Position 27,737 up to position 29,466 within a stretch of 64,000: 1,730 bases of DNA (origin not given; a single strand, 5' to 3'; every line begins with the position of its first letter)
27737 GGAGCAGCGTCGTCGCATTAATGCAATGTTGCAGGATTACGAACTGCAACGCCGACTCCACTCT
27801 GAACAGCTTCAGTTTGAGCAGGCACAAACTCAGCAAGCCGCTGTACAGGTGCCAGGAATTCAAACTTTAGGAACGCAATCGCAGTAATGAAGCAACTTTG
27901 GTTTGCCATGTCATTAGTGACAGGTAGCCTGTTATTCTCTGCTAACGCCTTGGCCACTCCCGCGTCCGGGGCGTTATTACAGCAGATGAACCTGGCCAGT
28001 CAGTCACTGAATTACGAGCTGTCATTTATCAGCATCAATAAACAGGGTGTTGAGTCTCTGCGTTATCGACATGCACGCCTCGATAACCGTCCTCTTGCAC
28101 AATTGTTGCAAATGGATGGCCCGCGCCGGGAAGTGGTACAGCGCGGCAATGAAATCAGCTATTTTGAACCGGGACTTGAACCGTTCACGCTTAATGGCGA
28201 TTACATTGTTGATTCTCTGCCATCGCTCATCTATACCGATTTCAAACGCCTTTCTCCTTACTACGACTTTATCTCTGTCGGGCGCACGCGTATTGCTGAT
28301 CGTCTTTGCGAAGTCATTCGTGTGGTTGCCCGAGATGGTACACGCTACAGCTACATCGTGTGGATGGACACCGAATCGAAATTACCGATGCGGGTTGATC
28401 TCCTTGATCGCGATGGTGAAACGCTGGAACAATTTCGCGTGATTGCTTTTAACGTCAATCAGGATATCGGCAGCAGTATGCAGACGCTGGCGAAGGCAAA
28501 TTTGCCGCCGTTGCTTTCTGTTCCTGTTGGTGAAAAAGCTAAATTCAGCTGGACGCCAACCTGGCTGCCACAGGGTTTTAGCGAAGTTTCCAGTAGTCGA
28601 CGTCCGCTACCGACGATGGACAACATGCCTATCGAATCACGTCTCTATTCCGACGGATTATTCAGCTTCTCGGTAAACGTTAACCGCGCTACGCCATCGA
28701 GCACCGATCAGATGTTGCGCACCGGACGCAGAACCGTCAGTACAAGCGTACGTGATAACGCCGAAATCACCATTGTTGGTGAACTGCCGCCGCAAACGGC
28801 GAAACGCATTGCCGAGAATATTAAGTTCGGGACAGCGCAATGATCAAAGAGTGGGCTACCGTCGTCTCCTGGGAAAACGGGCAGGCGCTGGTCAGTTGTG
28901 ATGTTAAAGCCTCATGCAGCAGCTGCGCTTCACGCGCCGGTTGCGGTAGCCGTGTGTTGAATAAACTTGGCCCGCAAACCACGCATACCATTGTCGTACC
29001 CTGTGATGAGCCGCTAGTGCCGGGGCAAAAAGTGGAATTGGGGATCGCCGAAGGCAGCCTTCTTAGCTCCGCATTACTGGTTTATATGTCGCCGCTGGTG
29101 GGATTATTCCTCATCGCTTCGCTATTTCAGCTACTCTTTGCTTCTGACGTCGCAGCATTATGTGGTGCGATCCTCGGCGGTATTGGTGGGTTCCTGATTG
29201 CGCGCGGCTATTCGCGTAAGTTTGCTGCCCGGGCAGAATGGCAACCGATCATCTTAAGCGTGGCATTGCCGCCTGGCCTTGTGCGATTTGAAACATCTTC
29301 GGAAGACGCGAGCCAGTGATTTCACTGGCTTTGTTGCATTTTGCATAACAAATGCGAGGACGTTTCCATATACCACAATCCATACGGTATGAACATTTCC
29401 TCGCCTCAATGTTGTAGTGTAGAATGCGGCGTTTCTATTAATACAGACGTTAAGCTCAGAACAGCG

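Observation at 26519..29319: Autoregulated sigma-E promoter and tightly coupled rpoE-rseA-rseB-rseC operon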

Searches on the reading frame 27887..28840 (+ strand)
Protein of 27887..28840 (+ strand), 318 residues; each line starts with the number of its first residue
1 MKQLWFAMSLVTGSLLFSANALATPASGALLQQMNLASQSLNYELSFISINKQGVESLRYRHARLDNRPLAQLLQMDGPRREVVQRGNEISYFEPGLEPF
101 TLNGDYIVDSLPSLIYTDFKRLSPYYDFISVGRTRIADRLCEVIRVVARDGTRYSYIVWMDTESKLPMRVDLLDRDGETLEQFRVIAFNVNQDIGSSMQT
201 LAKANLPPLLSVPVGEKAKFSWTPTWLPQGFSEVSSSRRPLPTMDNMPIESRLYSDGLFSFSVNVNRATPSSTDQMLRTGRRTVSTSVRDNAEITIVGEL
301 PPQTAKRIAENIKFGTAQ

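Call 4: search_protein_families(library=ncbifam, proteins=[window:27887-28840:+])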
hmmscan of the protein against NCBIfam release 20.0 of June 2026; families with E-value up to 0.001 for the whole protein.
window:27887-28840:+ (318 aa): 1 family
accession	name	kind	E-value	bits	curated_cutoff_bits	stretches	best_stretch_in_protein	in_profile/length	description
NF006990.0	PRK09455.1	equivalog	6e-163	541.5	368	1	1-317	1-318/319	sigma-E factor regulatory protein RseB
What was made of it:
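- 27887..28843 (+): rseB, the periplasmic RseA-binding regulator (318 aa). Its start overlaps the rseA stop (TAATG). NF006990 equivalog, 541.5 bits (call 4).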

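Call 58: search_protein_families(library=pfam, proteins=[window:27887-28840:+], max_evalue=0.01)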
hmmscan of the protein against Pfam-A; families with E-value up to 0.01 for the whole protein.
window:27887-28840:+ (318 aa): 3 families
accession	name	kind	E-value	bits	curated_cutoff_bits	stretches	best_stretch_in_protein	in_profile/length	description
PF03888.20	MucB_RseB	-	5.7e-60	202.4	22.3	1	29-203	4-171/178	MucB/RseB N-terminal domain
PF17188.9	MucB_RseB_C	-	5.8e-29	100.5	30.1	1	217-313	2-97/97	MucB/RseB C-terminal domain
PF17131.11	LolA_like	-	4.3e-05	23.7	30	1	116-190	59-138/184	Outer membrane lipoprotein-sorting protein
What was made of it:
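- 27887..28843 (+): Pfam MucB_RseB N and C domains (call 58).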

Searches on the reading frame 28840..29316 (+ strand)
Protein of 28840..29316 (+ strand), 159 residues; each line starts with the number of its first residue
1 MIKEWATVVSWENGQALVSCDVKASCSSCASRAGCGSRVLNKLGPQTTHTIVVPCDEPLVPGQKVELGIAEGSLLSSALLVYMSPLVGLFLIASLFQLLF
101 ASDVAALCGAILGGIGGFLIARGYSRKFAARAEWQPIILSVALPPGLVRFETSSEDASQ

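Call 4: search_protein_families(library=ncbifam, proteins=[window:28840-29316:+])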
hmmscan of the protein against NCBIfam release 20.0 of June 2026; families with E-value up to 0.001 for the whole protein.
window:28840-29316:+ (159 aa): 1 family
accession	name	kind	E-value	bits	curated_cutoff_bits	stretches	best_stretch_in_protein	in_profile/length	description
NF008115.0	PRK10862.1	equivalog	1e-82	275.8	184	1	1-155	1-155/156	SoxR-reducing system protein RseC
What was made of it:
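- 28840..29319 (+): rseC (159 aa), annotated as SoxR-reducing system protein. Its start overlaps the rseB stop (ATGA). NF008115 equivalog, 275.8 bits (call 4).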

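Call 58: search_protein_families(library=pfam, proteins=[window:28840-29316:+], max_evalue=0.01)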
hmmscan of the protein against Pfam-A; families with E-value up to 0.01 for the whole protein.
window:28840-29316:+ (159 aa): 1 family
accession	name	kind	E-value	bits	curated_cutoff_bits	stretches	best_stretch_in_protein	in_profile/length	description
PF04246.17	RseC_MucC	-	1.4e-32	112.8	24.4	1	8-139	1-129/130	Positive regulator of sigma(E), RseC/MucC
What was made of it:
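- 28840..29319 (+): Pfam RseC_MucC (call 58).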
